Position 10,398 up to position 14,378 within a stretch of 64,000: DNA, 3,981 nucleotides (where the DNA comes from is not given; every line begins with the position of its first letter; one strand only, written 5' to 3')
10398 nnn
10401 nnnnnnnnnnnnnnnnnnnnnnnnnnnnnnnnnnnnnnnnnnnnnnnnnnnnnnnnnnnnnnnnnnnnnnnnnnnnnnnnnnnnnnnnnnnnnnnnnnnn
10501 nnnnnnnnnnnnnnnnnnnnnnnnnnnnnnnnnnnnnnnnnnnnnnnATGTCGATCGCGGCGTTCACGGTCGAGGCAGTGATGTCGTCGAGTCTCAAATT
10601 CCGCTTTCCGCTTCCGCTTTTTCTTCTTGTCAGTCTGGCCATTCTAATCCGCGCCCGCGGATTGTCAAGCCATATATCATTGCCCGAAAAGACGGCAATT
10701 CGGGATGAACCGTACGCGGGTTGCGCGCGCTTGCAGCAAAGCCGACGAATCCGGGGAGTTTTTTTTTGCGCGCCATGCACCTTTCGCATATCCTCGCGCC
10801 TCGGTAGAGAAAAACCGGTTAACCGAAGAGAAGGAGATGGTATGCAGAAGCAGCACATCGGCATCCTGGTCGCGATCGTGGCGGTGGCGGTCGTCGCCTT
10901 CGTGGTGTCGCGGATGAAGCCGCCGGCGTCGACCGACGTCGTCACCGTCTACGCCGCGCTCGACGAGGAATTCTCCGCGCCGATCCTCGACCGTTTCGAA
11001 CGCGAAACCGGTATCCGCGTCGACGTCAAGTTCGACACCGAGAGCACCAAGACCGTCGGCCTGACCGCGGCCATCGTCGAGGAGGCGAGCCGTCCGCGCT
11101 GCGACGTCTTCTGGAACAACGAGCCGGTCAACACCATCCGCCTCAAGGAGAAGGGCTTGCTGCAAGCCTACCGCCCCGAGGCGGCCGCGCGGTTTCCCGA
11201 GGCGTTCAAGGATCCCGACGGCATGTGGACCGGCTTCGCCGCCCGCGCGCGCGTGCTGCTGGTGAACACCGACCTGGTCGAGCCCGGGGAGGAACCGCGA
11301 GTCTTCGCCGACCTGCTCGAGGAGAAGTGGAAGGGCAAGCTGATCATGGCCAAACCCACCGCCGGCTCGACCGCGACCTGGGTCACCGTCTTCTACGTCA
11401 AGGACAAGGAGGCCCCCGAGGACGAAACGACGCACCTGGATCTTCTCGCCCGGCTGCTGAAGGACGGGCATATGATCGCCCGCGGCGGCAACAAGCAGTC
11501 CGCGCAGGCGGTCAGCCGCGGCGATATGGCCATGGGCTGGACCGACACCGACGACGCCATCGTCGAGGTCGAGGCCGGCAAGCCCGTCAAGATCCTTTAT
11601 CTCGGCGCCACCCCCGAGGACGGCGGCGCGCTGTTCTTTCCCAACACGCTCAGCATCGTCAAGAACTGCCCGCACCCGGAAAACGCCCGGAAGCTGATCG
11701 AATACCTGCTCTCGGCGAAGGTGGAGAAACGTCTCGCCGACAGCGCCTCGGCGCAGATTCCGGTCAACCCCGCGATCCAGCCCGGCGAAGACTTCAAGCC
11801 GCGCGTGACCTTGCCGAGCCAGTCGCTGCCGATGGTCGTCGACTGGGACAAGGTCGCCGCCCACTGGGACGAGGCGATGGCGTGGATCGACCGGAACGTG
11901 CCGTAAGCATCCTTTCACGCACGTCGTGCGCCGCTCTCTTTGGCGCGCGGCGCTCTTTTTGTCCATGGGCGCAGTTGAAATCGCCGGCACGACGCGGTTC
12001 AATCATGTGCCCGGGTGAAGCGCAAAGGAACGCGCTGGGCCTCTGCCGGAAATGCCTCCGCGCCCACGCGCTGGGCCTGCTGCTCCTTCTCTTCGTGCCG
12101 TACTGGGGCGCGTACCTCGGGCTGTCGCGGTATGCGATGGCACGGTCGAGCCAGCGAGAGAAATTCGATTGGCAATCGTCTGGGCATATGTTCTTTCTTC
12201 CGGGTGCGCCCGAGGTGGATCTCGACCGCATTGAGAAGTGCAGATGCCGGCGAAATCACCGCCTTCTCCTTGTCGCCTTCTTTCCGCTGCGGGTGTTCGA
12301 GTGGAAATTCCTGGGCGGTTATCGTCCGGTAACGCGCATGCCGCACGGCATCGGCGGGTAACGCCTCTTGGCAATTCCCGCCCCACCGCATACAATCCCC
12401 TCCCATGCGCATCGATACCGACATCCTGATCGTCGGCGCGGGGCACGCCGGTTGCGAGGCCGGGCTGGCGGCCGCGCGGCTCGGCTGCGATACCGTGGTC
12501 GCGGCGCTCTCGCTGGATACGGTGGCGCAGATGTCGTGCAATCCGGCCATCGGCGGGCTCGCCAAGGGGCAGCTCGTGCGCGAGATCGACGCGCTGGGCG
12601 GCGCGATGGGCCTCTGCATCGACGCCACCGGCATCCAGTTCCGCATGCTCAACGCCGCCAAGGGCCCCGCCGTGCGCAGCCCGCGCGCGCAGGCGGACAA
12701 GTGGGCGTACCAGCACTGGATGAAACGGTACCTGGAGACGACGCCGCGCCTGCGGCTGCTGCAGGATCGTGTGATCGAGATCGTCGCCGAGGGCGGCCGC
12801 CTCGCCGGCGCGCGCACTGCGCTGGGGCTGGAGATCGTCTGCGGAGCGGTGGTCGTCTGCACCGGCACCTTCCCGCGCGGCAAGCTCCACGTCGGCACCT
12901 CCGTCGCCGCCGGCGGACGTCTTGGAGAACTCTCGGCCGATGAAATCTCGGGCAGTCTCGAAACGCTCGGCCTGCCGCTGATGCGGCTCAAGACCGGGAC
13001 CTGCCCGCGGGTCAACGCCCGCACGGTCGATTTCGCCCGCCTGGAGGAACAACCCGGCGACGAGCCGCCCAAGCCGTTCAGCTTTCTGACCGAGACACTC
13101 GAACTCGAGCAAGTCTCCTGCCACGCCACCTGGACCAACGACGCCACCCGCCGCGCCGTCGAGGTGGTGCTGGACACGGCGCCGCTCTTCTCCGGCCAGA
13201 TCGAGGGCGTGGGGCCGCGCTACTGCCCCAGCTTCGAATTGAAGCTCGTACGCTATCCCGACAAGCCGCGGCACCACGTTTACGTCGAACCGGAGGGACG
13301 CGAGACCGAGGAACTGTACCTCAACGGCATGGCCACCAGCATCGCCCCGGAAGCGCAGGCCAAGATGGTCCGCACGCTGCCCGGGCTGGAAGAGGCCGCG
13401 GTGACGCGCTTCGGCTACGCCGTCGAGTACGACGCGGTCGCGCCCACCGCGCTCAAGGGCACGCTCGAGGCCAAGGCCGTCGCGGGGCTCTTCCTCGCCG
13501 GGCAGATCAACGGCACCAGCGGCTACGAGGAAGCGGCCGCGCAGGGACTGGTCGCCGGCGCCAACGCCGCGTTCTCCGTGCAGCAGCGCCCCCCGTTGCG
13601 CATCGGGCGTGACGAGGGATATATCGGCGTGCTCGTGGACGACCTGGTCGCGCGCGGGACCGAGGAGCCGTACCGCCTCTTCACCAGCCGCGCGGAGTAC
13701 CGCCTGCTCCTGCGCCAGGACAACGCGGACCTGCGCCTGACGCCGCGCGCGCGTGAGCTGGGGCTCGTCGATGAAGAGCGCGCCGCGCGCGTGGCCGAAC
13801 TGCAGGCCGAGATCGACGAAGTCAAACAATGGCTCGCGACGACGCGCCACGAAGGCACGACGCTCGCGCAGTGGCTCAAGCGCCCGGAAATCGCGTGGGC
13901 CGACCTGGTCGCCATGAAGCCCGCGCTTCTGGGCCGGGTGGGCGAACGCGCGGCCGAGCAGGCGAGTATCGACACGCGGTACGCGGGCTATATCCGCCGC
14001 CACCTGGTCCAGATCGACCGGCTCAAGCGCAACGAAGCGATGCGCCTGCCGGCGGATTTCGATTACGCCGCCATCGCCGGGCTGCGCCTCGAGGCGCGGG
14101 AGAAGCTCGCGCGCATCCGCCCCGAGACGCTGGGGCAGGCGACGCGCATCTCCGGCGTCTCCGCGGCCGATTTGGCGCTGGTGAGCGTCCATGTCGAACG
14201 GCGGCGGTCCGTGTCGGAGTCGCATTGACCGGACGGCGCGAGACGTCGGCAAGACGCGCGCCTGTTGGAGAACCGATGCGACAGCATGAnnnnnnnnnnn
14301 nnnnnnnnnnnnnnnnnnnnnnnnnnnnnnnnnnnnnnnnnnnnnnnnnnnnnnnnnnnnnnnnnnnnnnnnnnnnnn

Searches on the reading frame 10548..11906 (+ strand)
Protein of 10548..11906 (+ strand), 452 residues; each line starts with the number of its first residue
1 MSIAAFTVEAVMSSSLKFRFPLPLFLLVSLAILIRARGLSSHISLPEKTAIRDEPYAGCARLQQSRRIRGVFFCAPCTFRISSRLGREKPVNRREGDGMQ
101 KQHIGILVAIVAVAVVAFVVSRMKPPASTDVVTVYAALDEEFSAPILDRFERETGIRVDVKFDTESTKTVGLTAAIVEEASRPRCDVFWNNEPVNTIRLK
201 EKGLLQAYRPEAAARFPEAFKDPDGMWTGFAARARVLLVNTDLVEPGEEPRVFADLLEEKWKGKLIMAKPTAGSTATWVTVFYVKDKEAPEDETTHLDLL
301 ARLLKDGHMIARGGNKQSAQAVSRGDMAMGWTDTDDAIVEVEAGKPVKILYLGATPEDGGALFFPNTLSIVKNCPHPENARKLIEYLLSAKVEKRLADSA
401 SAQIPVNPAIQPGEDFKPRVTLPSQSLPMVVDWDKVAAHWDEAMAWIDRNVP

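Call 23: search_protein_families(library=pfam, proteins=[window:10548-11906:+], max_evalue=0.00001)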
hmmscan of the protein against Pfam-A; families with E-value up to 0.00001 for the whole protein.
window:10548-11906:+ (452 aa): 4 families
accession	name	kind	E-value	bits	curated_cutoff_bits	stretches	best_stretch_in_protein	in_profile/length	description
PF13343.11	SBP_bac_6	-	4.7e-26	92.2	24.6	1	198-437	23-243/245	Bacterial extracellular solute-binding protein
PF13416.11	SBP_bac_8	-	1.2e-22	81.5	27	1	147-417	3-272/279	Bacterial extracellular solute-binding protein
PF01547.30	SBP_bac_1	-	6.5e-17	62.9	26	1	139-393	5-306/307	Bacterial extracellular solute-binding protein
PF13531.11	SBP_bac_11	-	1.3e-12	48.5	25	1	133-397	2-222/227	Bacterial extracellular solute-binding protein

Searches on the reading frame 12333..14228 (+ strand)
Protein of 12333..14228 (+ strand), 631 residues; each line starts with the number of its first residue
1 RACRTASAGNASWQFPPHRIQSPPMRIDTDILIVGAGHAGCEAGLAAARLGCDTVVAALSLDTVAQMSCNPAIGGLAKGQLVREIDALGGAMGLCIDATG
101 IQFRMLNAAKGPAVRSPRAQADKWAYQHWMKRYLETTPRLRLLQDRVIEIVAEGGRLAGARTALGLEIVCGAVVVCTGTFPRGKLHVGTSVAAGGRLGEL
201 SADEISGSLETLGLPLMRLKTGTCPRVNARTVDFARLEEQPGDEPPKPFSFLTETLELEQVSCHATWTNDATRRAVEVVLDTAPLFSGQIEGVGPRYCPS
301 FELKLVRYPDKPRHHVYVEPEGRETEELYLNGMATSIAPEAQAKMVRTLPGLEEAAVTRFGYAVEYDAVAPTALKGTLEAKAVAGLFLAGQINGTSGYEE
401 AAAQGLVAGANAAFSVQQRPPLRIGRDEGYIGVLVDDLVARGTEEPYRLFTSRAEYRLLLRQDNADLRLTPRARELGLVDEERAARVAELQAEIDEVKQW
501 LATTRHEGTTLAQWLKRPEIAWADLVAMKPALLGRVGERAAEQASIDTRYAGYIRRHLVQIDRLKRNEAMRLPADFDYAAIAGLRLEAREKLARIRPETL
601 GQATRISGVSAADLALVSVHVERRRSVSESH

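Call 23: search_protein_families(library=pfam, proteins=[window:12333-14228:+], max_evalue=0.00001)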
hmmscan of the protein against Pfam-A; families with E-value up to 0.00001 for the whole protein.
window:12333-14228:+ (631 aa): 3 families
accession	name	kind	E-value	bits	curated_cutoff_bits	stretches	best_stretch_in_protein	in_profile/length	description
PF01134.28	GIDA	-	4.3e-147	490.7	22.1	1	30-419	1-390/391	Glucose inhibited division protein A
PF13932.14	SAM_GIDA_C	-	7.8e-24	83.7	27.1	1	563-616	2-55/57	tRNA modifying enzyme MnmG/GidA C-terminal helical bundle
PF21680.2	GIDA_C_1st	-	2.8e-11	44.5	24.7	1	482-557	2-95/96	tRNA modifying enzyme MnmG/GidA C-terminal helical domain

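Call 54: find_homologous_proteins(query=window:12333-14228:+, max_evalue=1e-100)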
Query window:12333-14228:+ (631 aa): 8000 proteins with E <= 1e-100 among 8000 candidates; the best 120 are listed.
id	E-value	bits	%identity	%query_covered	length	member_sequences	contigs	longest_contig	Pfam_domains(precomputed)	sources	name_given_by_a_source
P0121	0.0e+0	1339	100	96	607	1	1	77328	PF21680.3,PF01134.29,PF13932.16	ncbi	-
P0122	1.1e-285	967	70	95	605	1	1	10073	PF07992.21,PF21680.3,PF01134.29,PF13932.16,PF12831.14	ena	-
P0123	4.3e-280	949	70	96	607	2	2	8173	PF07992.21,PF21680.3,PF01134.29,PF13932.16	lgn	-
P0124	1.3e-279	947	67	96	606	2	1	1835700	PF07992.21,PF21680.3,PF01134.29,PF13932.16,PF12831.14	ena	-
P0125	1.1e-277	941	69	95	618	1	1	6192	PF00890.31,PF07992.21,PF21680.3,PF01134.29,PF13932.16,PF12831.14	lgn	-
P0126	2.0e-277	940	67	95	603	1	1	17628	PF07992.21,PF21680.3,PF01134.29,PF13932.16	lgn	-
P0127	2.5e-277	939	69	95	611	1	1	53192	PF01266.31,PF07992.21,PF21680.3,PF01134.29,PF13932.16,PF12831.14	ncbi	-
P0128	4.9e-277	938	68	95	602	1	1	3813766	PF01266.31,PF07992.21,PF21680.3,PF01134.29,PF13932.16,PF12831.14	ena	-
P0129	8.8e-277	938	67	96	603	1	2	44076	PF01266.31,PF07992.21,PF21680.3,PF01134.29,PF13932.16,PF12831.14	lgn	-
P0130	1.0e-276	937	68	95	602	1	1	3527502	PF01266.31,PF07992.21,PF21680.3,PF01134.29,PF13932.16,PF12831.14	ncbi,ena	-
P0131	2.0e-276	936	68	95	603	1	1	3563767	PF01266.31,PF07992.21,PF21680.3,PF01134.29,PF13932.16,PF12831.14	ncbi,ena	-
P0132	3.0e-274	929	69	95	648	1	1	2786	PF07992.21,PF21680.3,PF01134.29,PF13932.16,PF12831.14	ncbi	-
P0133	1.6e-273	927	69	94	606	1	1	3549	PF21680.3,PF01134.29,PF13932.16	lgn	-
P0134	5.3e-273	925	66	94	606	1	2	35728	PF01266.31,PF07992.21,PF03486.21,PF21680.3,PF01134.29,PF13932.16,PF12831.14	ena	-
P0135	2.7e-272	923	67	95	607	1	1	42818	PF01266.31,PF07992.21,PF21680.3,PF01134.29,PF13932.16,PF12831.14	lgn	-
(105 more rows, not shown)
